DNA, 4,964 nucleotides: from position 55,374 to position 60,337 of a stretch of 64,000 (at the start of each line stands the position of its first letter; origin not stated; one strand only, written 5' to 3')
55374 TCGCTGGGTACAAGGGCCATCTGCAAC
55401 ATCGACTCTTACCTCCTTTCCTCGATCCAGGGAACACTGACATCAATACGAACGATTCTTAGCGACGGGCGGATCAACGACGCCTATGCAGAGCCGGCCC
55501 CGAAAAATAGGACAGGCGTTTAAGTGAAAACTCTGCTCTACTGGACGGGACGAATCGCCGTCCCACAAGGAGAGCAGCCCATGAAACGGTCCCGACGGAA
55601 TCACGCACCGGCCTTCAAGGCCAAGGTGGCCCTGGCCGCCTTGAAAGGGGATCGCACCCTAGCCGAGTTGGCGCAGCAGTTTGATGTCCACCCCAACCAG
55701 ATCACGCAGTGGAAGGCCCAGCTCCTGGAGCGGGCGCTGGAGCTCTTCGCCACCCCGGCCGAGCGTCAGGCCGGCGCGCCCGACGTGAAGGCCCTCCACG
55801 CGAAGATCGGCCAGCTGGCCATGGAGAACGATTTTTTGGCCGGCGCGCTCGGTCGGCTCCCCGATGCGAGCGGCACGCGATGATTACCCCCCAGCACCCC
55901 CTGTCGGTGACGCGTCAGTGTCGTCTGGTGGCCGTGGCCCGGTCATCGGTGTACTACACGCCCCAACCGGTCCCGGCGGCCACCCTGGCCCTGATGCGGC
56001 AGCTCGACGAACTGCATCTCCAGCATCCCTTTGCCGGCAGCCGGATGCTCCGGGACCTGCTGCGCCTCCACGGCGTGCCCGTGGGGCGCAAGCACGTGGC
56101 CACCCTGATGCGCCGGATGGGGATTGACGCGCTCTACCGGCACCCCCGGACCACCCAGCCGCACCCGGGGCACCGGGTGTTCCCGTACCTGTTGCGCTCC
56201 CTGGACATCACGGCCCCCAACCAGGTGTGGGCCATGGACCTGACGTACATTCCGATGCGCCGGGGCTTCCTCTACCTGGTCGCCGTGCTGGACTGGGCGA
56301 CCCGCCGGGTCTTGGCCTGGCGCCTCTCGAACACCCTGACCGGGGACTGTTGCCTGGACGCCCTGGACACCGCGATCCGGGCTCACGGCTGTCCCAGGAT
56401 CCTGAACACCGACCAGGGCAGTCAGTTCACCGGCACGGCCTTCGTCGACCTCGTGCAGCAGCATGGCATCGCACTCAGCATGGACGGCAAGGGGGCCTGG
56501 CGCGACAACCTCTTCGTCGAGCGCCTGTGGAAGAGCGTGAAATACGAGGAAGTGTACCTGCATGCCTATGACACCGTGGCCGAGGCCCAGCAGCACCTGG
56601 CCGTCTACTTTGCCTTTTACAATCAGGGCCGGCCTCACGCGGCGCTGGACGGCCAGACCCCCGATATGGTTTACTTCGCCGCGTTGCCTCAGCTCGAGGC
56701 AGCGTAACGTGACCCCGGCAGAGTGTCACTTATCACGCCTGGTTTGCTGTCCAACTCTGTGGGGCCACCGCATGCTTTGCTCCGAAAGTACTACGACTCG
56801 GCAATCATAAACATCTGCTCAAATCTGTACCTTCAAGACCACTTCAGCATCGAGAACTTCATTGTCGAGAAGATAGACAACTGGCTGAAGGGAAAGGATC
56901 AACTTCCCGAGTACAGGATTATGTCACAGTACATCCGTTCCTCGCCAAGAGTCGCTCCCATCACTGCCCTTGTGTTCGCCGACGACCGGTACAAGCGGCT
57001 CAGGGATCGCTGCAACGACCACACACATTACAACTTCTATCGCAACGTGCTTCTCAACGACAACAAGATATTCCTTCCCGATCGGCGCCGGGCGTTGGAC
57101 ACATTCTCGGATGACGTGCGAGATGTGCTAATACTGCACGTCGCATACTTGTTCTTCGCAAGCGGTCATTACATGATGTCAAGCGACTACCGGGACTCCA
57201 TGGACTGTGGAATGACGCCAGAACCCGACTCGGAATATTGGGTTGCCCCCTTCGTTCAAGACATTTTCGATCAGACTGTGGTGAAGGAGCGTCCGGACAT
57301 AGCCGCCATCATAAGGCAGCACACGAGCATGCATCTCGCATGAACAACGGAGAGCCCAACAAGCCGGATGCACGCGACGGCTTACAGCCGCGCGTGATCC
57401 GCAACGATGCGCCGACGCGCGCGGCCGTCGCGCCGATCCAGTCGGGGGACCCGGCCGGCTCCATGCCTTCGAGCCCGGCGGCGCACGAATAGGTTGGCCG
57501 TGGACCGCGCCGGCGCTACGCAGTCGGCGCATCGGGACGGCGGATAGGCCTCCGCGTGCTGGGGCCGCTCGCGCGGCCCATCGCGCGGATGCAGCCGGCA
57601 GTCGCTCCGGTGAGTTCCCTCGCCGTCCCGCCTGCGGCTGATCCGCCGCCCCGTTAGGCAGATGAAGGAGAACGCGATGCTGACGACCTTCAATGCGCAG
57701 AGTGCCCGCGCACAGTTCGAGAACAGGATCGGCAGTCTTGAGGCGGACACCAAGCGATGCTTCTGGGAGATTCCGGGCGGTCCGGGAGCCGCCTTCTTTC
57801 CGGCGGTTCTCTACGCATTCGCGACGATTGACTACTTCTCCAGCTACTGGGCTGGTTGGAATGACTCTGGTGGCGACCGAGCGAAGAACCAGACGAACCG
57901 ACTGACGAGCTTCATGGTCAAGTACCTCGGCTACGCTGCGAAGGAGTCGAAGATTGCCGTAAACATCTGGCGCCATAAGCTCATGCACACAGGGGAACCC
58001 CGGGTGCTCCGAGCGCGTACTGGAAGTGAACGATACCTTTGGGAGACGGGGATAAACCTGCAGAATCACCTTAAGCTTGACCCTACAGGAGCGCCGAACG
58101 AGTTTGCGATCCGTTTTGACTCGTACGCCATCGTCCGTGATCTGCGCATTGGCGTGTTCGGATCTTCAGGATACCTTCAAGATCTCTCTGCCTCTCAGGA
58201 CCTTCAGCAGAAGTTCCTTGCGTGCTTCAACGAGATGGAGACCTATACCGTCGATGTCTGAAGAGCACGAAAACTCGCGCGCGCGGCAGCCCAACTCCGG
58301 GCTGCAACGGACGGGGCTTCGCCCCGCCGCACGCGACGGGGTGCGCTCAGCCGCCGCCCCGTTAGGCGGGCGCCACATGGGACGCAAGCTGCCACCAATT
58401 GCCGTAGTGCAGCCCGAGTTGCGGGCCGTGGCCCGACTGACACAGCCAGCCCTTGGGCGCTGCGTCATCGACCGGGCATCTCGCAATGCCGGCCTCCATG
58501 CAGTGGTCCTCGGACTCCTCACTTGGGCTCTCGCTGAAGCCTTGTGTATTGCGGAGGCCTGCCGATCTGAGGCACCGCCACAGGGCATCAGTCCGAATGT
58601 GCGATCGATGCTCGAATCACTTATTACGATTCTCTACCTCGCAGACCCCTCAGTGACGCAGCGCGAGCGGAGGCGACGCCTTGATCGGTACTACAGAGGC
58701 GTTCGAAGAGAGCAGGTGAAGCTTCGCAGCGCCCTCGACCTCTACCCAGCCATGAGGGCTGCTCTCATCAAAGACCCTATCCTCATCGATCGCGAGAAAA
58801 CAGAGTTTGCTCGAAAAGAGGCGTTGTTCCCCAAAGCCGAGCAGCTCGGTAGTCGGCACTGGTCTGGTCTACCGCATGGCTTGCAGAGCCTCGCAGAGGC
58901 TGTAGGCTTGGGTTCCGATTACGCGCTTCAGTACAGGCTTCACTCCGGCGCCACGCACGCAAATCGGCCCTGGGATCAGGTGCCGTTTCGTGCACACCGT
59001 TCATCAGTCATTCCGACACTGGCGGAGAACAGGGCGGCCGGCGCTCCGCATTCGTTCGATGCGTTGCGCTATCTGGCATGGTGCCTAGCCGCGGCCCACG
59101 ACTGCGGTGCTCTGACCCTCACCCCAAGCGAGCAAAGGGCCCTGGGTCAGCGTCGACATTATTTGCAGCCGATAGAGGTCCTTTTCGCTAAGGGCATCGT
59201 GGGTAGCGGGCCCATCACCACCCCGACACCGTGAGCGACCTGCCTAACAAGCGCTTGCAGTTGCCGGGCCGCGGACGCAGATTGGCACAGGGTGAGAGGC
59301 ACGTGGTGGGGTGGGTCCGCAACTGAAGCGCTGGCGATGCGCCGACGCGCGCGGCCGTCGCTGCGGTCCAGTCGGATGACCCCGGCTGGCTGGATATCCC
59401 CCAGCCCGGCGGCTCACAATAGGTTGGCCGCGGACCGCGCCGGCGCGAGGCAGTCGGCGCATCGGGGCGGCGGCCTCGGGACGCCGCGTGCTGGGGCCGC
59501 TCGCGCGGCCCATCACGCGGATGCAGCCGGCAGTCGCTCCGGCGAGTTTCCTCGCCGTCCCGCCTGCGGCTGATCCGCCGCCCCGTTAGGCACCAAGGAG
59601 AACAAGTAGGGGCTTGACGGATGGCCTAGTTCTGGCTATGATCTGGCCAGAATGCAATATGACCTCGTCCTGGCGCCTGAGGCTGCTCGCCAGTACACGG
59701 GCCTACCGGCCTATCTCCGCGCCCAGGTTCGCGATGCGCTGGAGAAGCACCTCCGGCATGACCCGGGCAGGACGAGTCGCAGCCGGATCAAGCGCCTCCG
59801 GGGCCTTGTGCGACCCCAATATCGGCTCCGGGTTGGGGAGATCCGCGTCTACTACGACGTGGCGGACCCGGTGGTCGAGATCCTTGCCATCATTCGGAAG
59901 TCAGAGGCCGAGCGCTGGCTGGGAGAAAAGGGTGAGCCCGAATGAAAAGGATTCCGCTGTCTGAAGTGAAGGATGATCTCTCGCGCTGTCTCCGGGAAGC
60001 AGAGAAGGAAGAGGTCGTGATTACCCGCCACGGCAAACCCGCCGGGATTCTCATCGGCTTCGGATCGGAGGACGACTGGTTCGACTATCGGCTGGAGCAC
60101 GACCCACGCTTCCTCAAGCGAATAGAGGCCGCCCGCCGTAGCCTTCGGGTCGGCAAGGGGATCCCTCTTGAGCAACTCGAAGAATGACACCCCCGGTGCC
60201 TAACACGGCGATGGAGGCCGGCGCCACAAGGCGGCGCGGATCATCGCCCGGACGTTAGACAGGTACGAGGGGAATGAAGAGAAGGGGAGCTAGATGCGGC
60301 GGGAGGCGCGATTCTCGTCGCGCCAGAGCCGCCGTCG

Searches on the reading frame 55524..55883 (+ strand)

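Call 10: search_protein_families(library=pfam, proteins=[window:55524-55883:+], max_evalue=0.01)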
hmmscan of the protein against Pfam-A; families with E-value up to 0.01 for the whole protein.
window:55524-55883:+ (119 aa): 3 families
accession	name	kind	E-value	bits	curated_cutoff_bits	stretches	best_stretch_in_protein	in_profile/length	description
PF01527.26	HTH_Tnp_1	-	2.4e-08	34.5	24.1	1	22-100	2-72/75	Transposase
PF13518.12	HTH_28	-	3.9e-05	24.1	25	1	31-69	1-38/52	Helix-turn-helix domain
PF13542.12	HTH_Tnp_ISL3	-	0.0047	16.8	27.4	0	22-61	7-44/51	Helix-turn-helix domain of transposase family ISL3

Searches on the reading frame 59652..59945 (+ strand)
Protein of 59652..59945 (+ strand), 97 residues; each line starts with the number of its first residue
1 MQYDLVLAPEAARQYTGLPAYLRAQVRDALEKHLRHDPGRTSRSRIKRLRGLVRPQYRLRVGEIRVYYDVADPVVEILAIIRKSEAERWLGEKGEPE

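Call 10: search_protein_families(library=pfam, proteins=[window:59652-59945:+], max_evalue=0.01)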
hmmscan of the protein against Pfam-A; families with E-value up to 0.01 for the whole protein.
window:59652-59945:+ (97 aa): 1 family
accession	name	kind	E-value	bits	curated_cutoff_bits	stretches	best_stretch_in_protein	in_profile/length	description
PF05016.21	ParE_toxin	-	9.4e-06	26.6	23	1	6-85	2-87/89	ParE toxin of type II toxin-antitoxin system, parDE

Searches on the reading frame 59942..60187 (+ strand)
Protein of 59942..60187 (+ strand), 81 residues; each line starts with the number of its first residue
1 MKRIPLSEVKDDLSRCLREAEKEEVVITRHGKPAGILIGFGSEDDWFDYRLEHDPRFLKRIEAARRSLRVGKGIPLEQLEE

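Call 10: search_protein_families(library=pfam, proteins=[window:59942-60187:+], max_evalue=0.01)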
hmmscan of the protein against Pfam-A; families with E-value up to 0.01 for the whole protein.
window:59942-60187:+ (81 aa): 2 families
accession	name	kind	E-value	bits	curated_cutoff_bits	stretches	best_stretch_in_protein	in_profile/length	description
PF02604.26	PhdYeFM_antitox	-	1.2e-10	41.5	29.8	1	1-71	1-68/74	Antitoxin Phd_YefM, type II toxin-antitoxin system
PF10802.14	DUF2540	-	0.0052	17.3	25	1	7-38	35-66/75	Protein of unknown function (DUF2540)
